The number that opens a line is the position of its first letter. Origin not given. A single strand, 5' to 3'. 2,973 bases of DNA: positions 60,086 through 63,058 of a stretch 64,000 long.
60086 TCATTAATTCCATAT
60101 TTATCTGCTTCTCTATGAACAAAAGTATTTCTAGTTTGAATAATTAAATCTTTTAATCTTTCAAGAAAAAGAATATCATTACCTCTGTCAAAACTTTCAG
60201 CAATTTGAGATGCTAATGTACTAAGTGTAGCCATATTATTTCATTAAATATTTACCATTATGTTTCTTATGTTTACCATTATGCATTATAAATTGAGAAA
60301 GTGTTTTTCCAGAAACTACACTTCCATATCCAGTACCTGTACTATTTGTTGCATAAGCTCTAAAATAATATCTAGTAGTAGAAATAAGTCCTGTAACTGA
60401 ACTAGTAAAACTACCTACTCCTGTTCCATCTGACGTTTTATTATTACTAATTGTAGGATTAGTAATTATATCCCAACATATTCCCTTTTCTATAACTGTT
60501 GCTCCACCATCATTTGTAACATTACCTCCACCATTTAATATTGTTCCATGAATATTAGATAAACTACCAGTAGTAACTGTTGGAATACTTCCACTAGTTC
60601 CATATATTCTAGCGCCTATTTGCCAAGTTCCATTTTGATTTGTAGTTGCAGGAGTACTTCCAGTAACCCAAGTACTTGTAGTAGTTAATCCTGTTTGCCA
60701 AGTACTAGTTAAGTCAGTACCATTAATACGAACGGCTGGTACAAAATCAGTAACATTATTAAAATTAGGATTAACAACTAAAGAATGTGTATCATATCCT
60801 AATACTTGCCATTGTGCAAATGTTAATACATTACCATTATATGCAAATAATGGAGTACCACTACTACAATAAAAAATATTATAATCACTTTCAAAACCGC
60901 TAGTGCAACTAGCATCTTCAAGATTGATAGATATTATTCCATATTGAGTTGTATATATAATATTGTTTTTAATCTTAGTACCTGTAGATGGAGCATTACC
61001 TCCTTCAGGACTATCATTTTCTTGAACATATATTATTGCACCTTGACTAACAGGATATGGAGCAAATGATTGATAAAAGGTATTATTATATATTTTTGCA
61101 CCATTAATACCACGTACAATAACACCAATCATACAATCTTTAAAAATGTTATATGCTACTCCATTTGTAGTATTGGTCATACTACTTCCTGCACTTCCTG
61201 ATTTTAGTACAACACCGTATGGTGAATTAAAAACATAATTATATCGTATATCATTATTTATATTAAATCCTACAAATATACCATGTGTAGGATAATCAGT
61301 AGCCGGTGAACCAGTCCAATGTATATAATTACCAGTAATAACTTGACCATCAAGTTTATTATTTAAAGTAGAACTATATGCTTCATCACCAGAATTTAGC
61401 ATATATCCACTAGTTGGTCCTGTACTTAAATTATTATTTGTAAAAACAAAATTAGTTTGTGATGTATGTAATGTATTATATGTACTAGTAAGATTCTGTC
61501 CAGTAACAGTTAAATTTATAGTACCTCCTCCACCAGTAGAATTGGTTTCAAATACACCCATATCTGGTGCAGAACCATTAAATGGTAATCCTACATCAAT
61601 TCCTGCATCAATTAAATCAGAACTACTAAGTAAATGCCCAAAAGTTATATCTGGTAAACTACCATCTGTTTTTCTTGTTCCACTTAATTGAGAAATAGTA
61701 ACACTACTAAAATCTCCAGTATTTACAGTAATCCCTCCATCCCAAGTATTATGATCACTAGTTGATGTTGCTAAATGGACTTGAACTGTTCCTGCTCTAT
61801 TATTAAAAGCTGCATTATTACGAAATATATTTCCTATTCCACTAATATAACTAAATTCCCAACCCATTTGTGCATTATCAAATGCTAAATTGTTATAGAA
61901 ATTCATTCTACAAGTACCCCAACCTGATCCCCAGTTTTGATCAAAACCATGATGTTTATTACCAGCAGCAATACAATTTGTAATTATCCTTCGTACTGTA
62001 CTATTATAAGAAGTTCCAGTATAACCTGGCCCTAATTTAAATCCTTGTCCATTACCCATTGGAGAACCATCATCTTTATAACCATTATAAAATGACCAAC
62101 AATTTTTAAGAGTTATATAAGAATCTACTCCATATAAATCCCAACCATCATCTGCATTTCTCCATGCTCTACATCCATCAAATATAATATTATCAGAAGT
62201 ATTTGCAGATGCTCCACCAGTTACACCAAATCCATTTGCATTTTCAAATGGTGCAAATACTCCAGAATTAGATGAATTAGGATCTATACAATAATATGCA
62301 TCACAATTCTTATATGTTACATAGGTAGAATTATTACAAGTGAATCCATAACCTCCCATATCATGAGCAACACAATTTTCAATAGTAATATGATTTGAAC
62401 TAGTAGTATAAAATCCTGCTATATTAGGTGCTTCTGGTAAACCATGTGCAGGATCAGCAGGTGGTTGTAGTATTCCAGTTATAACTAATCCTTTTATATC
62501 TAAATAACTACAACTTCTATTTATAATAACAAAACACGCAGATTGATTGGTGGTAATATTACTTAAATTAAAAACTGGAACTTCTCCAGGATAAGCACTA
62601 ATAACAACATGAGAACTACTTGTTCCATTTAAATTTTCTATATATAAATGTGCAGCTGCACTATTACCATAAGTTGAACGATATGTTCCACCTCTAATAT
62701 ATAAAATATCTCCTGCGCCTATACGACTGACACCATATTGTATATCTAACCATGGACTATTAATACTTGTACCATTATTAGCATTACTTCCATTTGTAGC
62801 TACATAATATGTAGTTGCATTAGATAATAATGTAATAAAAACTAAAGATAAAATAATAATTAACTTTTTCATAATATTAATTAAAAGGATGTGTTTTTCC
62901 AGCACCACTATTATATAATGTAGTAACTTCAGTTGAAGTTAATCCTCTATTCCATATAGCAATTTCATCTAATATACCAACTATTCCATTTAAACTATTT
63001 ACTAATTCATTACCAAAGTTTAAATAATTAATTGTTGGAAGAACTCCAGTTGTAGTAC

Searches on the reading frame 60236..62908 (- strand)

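Call 7: search_protein_families(library=phrogs, proteins=[window:60236-62908:-], max_evalue=0.001)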
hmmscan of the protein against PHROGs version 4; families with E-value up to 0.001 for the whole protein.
window:60236-62908:- (890 aa): 0 families

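Call 8: search_protein_families(library=pfam, proteins=[window:60236-62908:-], max_evalue=0.01)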
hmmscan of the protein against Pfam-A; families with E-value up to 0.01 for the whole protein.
window:60236-62908:- (890 aa): 3 families
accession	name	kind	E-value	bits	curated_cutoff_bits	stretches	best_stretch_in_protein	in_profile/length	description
PF22842.2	Pel9A-like_beta_helix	-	2e-18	67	25.2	1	28-297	5-275/370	Pel9A-like, right handed beta helix region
PF13229.12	Beta_helix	-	1.8e-08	34.6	25.9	2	162-317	22-146/158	Right handed beta helix region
PF16380.10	BT_4170-like_C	-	0.00074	19.7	30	1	380-436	3-59/142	Rhamnogalacturonan lyase BT_4170-like, C-terminal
